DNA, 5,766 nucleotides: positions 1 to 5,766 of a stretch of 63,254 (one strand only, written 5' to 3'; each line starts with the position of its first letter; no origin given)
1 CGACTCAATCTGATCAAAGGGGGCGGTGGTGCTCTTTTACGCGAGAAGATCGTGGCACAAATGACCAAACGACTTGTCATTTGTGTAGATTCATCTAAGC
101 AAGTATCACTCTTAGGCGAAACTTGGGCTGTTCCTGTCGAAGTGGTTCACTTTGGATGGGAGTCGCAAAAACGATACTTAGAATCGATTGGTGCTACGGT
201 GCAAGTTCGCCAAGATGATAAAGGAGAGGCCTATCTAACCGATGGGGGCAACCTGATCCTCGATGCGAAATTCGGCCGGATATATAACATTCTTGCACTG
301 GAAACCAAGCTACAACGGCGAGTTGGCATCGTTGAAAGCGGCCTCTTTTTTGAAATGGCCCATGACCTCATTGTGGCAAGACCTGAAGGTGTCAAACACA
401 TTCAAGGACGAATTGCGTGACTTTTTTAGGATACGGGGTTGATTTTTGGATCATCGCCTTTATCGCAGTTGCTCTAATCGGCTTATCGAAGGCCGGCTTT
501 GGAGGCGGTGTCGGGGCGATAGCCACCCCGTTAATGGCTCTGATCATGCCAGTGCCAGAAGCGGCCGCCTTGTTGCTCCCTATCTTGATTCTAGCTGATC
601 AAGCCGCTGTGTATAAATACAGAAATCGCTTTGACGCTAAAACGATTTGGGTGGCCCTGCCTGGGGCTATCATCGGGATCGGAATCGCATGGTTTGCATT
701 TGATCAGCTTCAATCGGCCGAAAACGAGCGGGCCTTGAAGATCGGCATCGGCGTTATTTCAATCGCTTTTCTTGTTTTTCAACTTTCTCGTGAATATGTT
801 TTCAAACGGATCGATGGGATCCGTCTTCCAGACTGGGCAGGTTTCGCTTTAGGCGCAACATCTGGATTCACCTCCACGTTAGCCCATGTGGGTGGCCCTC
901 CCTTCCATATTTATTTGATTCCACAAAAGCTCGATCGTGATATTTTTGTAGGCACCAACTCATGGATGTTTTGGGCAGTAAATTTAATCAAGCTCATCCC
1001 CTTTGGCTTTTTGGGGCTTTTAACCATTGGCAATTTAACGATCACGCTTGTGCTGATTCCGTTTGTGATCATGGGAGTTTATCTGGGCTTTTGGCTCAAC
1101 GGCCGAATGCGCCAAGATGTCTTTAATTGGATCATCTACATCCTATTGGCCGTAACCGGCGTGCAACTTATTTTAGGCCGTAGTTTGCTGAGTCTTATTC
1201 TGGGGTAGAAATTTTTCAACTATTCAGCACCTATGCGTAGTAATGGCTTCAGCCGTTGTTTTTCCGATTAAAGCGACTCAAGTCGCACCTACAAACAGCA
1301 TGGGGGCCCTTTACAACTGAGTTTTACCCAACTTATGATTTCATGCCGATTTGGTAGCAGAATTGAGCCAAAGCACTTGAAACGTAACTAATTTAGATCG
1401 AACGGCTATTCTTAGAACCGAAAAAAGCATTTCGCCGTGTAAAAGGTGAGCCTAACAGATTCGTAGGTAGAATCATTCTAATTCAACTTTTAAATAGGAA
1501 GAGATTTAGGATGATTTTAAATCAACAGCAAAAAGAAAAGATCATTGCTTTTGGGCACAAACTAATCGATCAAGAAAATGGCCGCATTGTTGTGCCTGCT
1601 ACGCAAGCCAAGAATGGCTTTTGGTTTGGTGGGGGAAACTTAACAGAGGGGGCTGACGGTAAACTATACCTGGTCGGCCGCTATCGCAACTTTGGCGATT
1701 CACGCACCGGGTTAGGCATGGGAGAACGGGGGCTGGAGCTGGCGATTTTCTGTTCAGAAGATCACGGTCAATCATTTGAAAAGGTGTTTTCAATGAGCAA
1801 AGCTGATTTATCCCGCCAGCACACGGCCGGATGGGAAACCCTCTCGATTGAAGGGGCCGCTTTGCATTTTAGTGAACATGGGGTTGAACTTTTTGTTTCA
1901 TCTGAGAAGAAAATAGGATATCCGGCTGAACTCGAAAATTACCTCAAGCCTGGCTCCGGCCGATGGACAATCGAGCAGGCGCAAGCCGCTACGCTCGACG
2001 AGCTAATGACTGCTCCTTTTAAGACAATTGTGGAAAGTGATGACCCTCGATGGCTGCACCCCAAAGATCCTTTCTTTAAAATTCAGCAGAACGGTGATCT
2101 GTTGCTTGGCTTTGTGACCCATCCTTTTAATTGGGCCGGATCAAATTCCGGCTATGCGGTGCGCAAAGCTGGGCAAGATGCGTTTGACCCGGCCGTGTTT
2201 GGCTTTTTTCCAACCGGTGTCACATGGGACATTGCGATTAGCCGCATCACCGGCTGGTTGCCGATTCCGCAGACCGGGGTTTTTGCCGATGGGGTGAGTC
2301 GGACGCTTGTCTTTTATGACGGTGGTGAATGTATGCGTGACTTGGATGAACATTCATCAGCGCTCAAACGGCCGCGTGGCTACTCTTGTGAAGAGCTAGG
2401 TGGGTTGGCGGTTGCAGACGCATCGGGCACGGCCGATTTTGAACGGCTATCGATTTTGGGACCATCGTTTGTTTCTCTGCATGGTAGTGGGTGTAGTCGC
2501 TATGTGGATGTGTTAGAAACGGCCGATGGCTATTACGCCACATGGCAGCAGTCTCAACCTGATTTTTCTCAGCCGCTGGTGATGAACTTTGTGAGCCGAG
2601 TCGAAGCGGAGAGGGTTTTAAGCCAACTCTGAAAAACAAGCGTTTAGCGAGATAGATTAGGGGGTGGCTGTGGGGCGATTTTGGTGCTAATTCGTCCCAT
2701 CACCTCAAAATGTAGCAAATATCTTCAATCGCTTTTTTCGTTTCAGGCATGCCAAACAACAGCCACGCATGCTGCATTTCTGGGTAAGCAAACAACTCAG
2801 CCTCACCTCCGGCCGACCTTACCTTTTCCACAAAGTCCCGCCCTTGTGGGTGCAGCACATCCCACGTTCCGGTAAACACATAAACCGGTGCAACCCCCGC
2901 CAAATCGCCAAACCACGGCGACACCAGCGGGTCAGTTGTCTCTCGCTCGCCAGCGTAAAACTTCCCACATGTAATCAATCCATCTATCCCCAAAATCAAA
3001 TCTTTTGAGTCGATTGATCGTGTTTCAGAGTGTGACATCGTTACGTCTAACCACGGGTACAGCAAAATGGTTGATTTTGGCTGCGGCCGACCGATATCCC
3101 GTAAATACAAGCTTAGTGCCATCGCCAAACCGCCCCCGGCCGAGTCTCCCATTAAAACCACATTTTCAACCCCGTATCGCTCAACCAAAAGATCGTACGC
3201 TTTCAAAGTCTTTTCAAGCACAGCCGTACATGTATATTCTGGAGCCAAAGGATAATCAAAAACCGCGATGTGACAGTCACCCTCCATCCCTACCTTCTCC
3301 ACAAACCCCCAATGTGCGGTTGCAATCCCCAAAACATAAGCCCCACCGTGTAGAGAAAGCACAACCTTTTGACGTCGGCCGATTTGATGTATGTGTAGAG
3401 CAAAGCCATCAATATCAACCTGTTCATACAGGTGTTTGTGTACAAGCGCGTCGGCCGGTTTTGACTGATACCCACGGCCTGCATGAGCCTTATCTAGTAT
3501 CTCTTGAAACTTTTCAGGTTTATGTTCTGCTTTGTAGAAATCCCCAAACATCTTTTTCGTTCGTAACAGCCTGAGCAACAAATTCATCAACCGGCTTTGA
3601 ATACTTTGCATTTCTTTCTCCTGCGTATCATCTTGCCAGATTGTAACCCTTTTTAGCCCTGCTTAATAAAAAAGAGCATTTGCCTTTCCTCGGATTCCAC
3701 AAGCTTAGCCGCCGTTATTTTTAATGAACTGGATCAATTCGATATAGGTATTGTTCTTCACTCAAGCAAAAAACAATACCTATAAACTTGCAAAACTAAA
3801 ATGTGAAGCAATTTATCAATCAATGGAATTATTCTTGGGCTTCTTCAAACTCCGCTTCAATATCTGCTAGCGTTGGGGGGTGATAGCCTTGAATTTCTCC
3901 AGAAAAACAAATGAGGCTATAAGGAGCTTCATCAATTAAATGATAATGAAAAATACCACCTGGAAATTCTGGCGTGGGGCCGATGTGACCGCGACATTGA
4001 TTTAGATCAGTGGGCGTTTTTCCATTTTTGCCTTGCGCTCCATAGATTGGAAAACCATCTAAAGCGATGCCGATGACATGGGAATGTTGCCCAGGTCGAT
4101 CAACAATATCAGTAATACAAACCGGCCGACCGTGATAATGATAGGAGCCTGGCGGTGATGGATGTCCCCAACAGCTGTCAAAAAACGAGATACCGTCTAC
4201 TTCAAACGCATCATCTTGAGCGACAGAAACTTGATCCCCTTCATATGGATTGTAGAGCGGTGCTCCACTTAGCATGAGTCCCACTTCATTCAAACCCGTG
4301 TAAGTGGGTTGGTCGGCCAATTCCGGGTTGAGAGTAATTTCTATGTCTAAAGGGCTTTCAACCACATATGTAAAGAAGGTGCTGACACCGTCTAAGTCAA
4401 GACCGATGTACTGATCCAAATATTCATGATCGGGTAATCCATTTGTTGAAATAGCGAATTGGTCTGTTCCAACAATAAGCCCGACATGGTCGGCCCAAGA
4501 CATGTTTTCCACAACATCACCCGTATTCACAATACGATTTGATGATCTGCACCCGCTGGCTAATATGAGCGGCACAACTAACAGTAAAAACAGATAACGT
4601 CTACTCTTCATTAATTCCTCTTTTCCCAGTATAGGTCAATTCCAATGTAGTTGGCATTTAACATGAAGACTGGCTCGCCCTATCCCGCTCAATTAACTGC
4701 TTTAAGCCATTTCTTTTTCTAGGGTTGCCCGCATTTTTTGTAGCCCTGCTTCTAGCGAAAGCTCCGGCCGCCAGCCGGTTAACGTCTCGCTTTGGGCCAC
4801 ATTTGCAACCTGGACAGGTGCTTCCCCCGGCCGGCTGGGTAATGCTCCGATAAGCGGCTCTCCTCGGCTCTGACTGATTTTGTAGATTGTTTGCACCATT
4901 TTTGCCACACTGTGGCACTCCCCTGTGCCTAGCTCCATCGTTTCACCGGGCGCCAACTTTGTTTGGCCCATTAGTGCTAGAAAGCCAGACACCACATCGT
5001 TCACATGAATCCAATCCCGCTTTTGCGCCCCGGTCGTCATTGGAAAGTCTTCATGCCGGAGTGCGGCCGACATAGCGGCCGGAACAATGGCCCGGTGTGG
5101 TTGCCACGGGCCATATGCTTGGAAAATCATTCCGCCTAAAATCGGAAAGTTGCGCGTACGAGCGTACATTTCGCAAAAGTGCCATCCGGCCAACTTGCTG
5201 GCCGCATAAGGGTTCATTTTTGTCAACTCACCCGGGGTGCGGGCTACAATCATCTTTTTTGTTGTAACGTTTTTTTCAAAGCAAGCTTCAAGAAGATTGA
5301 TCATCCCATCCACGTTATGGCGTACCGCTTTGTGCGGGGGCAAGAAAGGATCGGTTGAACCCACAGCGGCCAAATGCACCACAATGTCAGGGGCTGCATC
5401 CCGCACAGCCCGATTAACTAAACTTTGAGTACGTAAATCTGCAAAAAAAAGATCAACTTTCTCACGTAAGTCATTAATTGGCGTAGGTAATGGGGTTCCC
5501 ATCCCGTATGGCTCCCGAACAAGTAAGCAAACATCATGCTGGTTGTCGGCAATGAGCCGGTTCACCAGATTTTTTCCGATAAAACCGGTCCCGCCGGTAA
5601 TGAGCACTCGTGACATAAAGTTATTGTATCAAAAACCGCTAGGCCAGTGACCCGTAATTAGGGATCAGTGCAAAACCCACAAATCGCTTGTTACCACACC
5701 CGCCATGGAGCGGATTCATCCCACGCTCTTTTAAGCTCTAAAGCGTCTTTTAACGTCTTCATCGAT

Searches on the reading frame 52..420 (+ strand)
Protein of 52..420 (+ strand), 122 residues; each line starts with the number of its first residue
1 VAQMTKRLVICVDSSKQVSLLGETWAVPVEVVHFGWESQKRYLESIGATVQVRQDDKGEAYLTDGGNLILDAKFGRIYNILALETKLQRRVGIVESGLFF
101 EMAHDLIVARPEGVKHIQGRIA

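Call 82: search_protein_families(library=pfam, proteins=[window:52-420:+], max_evalue=0.01)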
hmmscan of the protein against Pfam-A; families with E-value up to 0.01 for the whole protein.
window:52-420:+ (122 aa): 1 family
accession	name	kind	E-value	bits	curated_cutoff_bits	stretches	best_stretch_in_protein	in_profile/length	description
PF06026.20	Rib_5-P_isom_A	-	6.7e-29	101.1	26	1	2-113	60-173/173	Ribose 5-phosphate isomerase A (phosphoriboisomerase A)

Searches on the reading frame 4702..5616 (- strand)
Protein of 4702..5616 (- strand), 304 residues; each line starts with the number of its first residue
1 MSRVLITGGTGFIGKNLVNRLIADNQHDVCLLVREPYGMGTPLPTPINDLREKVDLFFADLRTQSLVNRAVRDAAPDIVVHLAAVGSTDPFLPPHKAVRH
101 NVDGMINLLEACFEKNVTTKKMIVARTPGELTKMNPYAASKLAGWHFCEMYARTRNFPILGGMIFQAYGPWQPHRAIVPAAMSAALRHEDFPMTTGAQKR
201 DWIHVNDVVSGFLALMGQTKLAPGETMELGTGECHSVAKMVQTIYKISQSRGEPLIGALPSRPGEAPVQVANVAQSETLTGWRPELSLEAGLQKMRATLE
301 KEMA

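Call 22: search_protein_families(library=pfam, proteins=[window:4702-5616:-])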
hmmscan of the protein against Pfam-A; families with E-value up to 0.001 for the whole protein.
window:4702-5616:- (304 aa): 10 families
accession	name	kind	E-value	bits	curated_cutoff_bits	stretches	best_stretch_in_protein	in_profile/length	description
PF01370.27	Epimerase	-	2e-39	135.9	20.9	1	4-230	1-240/240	NAD dependent epimerase/dehydratase family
PF16363.11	GDP_Man_Dehyd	-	2.2e-37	129.7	27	1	5-295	1-332/332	GDP-mannose 4,6 dehydratase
PF02719.21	Polysacc_synt_2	-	4.7e-13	49.4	20.2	1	4-265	1-267/293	Polysaccharide biosynthesis protein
PF01073.25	3Beta_HSD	-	1.8e-09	37.5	22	1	5-118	1-109/280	3-beta hydroxysteroid dehydrogenase/isomerase family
PF07993.18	NAD_binding_4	-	9.7e-09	35.2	20.1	1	6-113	1-124/258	Male sterility protein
PF13460.12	NAD_binding_10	-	7.2e-07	29.7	27.2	1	8-123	1-94/184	NAD(P)H-binding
PF04321.23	RmlD_sub_bind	-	1.9e-06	27.6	27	1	3-117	2-94/287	RmlD substrate binding domain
PF08659.16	KR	-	0.00054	20.4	22.6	1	4-110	3-121/180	KR domain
PF00106.31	adh_short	-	0.00061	19.8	26.6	0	4-152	3-164/195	short chain dehydrogenase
PF05368.20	NmrA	-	0.00088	19.4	27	0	2-74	3-70/298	NmrA-like family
